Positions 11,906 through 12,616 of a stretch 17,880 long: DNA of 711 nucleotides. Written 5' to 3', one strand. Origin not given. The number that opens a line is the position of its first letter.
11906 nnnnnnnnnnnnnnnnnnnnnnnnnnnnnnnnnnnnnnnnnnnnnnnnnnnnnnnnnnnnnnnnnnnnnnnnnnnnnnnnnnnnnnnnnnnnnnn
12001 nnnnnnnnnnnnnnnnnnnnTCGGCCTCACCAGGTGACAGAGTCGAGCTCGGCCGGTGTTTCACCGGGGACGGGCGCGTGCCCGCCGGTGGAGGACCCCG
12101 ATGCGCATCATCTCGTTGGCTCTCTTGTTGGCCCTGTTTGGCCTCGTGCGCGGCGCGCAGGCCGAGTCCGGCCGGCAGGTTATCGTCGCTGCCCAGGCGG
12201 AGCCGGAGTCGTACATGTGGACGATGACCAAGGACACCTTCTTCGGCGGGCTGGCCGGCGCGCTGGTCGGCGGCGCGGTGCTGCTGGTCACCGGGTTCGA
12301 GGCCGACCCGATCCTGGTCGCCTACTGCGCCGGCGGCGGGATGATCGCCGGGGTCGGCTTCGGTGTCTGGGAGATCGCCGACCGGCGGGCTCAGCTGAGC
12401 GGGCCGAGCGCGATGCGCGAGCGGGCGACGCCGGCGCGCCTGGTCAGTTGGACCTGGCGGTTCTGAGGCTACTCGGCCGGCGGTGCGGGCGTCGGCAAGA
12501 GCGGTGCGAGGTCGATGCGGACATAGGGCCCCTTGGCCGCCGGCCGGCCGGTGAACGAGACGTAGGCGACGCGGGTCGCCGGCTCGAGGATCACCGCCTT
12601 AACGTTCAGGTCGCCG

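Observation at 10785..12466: ArsP-like CSC-motif permease fused to an HMA metallochaperone domain, followed by a small secreted glycine-zipper protein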

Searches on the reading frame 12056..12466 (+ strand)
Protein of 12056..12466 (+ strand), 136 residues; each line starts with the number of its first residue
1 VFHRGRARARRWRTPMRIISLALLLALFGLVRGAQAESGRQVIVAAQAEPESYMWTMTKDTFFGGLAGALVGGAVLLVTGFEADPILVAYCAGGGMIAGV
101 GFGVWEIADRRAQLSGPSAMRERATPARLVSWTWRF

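Call 3: search_protein_families(library=pfam, proteins=[window:12056-12466:+], max_evalue=0.01)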
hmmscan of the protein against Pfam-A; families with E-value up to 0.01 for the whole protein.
window:12056-12466:+ (136 aa): 0 families

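Call 4: search_protein_families(library=ncbifam, proteins=[window:12056-12466:+], max_evalue=0.01)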
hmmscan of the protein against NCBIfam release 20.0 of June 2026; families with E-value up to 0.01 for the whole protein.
window:12056-12466:+ (136 aa): 0 families

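Call 8: find_homologous_proteins(query=window:12101-12466:+, max_evalue=0.01)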
Query window:12101-12466:+ (121 aa): 8 proteins with E <= 0.01 among 577 candidates.
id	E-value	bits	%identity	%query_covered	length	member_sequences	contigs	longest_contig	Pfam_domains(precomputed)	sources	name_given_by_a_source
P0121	3.4e-71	254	100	100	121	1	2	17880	-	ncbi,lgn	-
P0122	5.3e-47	176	70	97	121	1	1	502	-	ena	-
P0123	1.3e-45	172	74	86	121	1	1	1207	-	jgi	jgi:hypothetical protein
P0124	1.7e-45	172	66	100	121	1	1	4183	-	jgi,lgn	jgi:hypothetical protein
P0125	2.1e-33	133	62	85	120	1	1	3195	-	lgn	-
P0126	7.1e-33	131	55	98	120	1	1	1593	-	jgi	jgi:hypothetical protein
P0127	1.0e-23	101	50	84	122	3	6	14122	-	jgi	jgi:hypothetical protein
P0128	3.8e-23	99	62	66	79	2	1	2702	-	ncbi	ncbi:MAG: hypothetical protein V3T05_07005 [Myxococcota bacterium]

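Call 10: find_encoding_contigs(protein=P0127, flank=6000, max_places=4)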
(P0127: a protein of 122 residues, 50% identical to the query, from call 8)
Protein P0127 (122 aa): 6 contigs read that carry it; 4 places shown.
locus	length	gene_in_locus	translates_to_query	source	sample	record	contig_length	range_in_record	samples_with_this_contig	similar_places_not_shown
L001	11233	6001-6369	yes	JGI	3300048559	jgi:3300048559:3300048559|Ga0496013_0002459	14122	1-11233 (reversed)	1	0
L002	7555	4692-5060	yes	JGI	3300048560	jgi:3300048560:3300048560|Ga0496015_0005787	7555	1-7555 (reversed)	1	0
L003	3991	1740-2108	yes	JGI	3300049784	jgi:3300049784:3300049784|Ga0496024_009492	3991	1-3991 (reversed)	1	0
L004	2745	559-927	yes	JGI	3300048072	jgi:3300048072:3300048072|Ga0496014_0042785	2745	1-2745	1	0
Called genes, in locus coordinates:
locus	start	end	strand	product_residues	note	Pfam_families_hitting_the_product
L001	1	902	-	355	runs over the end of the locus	PF01795:Methyltransf_5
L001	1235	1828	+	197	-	-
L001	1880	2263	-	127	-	PF04205:FMN_bind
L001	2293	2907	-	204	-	-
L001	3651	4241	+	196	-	-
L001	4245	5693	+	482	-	PF01145:Band_7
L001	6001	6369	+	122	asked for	-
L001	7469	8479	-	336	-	PF01547:SBP_bac_1 (weak), PF13416:SBP_bac_8, PF13343:SBP_bac_6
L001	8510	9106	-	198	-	PF00528:BPD_transp_1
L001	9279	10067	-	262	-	PF00528:BPD_transp_1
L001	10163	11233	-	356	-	?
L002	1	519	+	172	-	?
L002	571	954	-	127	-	PF04205:FMN_bind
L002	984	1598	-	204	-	-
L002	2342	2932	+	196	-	-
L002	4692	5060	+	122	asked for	-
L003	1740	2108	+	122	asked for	-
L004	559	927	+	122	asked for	-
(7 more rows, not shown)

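Call 11: find_encoding_contigs(protein=P0124, flank=5000, max_places=3)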
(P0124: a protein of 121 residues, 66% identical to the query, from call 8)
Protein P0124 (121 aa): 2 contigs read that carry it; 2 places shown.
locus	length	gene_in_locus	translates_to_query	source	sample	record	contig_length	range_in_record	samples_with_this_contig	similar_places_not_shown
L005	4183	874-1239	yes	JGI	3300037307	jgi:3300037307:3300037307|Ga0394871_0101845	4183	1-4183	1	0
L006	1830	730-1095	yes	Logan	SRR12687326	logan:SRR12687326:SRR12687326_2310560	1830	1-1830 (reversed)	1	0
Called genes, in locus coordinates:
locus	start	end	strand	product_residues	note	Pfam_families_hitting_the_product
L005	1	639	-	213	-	?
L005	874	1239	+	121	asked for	-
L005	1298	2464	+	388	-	PF00155:Aminotran_1_2, PF01041:DegT_DnrJ_EryC1, PF01053:Cys_Met_Meta_PP (weak)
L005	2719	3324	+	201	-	-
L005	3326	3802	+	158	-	PF03061:4HBT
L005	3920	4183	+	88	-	?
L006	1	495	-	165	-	?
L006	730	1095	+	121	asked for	-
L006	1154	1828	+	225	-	?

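Call 18: search_protein_families(library=pfam, proteins=[window:12101-12466:+], max_evalue=10)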
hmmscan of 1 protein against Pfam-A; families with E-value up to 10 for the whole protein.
window:12101-12466:+ (121 aa): 0 families

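Call 48: find_encoding_contigs(protein=P0125, flank=4000, max_places=2)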
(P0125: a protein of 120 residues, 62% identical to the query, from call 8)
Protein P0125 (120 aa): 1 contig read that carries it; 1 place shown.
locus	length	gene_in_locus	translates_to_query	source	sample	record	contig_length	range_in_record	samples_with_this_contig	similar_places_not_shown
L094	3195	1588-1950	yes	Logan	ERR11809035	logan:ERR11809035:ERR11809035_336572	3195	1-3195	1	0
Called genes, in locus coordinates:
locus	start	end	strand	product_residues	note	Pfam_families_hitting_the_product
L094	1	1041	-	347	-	?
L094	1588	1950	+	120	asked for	-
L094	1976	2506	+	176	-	-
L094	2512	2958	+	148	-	-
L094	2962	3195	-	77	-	?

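Call 49: find_encoding_contigs(protein=P0128, flank=4000, max_places=2)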
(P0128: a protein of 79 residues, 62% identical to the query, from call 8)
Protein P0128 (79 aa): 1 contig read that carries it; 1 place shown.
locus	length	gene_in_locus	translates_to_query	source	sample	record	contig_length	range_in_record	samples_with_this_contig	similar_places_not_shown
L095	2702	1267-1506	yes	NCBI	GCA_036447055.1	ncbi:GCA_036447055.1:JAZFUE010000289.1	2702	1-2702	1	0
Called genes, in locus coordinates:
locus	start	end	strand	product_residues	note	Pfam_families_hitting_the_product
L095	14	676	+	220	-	PF02224:Cytidylate_kin, PF13189:Cytidylate_kin2, PF13207:AAA_17 (faint), PF13238:AAA_18 (faint), PF13671:AAA_33 (faint)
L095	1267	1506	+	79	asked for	-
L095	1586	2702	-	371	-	?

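Call 73: predict_structure(alignment_id=A2)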
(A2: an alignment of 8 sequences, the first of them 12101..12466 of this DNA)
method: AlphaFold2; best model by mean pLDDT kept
length: 121 residues; sequences in the alignment: 8
mean_pLDDT: 70.7   pTM: 0.48
mean pLDDT of the five models: 70.7, 69.9, 68.7, 65.6, 62.0
residues with pLDDT >= 90: 25; 70-90: 47; 50-70: 16; < 50: 33
segments of 3 or more residues with pLDDT < 50: 18-23, 25-31, 101-120
pLDDT, mean of each block of 10 residues (from residue 1): 80 61 46 66 92 90 81 91 91 72 44 38 54
secondary structure, 60 per line:
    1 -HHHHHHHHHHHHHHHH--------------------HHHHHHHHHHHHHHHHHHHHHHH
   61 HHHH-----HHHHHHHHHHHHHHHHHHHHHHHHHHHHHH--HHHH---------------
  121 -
elements in order: H2-17 H38-64 H70-99 H102-105
